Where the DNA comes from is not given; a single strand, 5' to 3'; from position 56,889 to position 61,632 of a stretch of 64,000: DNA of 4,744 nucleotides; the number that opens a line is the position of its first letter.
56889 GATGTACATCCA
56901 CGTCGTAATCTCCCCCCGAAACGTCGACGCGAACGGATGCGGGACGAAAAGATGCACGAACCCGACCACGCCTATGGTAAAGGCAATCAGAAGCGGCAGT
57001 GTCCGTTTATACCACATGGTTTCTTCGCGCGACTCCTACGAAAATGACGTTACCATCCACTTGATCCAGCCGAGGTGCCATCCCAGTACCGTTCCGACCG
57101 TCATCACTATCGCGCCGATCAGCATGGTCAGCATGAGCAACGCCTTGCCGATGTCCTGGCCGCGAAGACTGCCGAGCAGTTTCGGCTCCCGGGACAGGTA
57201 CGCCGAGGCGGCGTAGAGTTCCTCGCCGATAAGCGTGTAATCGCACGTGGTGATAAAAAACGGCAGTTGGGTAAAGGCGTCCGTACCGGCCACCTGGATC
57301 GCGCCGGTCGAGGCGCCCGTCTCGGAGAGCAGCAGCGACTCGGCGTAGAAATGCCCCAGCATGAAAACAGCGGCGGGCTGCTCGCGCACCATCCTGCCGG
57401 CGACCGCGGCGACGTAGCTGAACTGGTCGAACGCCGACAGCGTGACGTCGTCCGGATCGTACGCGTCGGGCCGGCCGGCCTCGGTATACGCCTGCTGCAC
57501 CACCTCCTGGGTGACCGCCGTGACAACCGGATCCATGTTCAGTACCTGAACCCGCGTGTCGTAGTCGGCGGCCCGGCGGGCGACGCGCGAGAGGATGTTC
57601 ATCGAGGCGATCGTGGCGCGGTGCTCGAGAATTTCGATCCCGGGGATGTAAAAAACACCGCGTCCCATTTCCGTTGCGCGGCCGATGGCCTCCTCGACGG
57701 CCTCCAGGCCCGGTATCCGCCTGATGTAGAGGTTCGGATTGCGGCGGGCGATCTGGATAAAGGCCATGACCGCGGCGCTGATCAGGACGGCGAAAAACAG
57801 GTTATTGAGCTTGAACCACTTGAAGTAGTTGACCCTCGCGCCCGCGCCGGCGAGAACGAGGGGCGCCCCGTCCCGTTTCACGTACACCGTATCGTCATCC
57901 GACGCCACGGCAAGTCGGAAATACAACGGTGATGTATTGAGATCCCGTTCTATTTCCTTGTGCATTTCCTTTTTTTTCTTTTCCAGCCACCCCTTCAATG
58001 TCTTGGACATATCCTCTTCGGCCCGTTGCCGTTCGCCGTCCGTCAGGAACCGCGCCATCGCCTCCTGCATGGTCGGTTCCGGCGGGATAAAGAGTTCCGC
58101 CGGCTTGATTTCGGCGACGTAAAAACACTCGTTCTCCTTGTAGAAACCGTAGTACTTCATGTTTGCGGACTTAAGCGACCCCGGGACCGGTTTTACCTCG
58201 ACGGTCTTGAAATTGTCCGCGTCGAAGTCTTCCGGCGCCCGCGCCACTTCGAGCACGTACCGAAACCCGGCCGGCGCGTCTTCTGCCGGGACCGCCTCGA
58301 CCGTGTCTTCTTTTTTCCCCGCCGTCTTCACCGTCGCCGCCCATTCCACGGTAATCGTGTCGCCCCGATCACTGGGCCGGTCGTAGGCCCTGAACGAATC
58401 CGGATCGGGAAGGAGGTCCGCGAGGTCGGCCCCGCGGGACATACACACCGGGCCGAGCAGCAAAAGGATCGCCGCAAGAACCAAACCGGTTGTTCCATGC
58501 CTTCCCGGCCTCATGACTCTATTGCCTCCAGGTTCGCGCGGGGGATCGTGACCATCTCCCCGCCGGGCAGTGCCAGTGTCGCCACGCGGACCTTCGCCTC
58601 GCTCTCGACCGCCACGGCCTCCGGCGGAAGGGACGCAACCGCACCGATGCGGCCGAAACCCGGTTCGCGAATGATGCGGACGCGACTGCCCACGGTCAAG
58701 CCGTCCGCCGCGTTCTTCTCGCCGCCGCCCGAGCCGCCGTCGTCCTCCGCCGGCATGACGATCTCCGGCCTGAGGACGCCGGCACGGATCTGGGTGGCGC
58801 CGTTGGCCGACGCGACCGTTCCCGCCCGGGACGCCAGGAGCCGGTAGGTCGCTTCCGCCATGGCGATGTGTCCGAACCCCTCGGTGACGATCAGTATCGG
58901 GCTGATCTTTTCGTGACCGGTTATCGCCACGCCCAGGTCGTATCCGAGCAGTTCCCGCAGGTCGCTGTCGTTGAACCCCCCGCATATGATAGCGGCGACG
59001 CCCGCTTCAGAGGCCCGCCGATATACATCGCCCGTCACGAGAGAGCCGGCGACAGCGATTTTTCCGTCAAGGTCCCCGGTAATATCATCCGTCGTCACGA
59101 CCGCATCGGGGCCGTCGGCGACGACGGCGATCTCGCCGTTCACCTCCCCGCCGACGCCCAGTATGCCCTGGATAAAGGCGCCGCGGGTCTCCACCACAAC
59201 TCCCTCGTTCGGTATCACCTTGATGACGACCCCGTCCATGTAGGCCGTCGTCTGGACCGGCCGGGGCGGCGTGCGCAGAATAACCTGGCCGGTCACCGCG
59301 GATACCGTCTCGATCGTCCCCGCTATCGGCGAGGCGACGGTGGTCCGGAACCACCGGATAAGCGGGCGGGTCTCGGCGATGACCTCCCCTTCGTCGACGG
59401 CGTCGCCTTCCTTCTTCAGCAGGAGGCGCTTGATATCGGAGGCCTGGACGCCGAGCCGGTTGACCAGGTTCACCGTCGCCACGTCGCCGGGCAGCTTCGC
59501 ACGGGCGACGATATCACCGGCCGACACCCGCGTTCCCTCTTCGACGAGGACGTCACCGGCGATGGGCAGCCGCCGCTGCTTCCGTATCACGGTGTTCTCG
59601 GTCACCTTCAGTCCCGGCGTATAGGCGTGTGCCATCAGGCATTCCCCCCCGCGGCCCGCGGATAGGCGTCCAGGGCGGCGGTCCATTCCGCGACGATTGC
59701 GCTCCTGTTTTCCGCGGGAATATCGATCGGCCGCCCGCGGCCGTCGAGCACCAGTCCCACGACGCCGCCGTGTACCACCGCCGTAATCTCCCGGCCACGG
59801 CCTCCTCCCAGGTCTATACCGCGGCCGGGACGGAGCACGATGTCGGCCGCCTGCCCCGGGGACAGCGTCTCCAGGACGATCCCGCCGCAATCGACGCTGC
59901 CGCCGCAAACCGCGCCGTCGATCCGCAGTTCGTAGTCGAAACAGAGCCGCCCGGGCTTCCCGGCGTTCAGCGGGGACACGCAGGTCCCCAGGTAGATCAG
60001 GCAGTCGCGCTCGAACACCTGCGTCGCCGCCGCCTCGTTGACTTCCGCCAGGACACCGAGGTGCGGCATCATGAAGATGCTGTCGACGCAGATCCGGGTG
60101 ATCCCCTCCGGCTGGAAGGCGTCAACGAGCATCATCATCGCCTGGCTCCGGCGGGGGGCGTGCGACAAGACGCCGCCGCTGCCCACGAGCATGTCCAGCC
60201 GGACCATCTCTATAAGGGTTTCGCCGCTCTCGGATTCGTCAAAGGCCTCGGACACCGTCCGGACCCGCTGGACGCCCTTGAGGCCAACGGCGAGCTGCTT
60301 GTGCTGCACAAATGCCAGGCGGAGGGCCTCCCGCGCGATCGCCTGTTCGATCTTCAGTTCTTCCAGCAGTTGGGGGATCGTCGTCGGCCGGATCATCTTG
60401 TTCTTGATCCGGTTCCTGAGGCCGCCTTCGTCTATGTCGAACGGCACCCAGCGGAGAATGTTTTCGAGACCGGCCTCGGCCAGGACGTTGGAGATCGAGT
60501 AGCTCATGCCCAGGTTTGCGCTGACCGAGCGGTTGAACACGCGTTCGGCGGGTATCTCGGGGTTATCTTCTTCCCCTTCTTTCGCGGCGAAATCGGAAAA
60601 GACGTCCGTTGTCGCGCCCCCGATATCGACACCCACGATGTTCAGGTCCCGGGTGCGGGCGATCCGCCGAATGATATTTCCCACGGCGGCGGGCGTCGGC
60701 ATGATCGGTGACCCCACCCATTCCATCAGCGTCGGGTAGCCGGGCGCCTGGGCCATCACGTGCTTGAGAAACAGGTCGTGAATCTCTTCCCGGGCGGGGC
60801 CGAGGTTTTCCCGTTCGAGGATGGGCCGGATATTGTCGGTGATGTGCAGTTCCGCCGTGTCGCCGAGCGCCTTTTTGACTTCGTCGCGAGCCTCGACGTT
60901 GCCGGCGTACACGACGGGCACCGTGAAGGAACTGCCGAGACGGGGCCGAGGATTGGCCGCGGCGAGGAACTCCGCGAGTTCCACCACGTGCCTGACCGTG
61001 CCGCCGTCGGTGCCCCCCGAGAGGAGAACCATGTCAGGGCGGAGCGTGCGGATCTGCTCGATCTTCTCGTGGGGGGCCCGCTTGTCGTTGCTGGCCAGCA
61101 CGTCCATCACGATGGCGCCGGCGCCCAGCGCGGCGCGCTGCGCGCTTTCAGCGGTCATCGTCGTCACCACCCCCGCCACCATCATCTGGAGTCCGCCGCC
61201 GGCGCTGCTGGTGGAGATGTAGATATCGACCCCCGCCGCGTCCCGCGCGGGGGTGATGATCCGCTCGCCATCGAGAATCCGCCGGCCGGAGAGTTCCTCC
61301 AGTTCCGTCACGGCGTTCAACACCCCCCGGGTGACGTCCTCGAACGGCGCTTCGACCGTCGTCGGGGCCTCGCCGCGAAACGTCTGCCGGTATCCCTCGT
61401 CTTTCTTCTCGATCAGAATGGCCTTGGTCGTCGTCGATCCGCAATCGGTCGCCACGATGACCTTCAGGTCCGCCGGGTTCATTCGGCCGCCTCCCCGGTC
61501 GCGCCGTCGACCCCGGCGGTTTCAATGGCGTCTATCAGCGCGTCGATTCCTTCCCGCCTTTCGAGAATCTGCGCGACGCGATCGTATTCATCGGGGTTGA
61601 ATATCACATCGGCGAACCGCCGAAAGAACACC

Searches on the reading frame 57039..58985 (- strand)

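Call 44: search_protein_families(library=pfam, proteins=[window:57039-58985:-], max_evalue=0.0001)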
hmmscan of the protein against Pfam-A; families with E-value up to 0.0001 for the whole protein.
window:57039-58985:- (649 aa): 1 family
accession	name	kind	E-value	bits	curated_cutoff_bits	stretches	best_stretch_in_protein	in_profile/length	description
PF20539.3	DUF6754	-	9.6e-112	372.7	27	1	385-632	3-250/257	Domain of unknown function (DUF6754)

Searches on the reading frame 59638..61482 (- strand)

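Call 44: search_protein_families(library=pfam, proteins=[window:59638-61482:-], max_evalue=0.0001)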
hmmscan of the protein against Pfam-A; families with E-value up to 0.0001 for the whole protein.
window:59638-61482:- (615 aa): 1 family
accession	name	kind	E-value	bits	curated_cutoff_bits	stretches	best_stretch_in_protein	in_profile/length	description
PF13941.12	MutL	-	2.3e-131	439.2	27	1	9-494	1-450/450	MutL protein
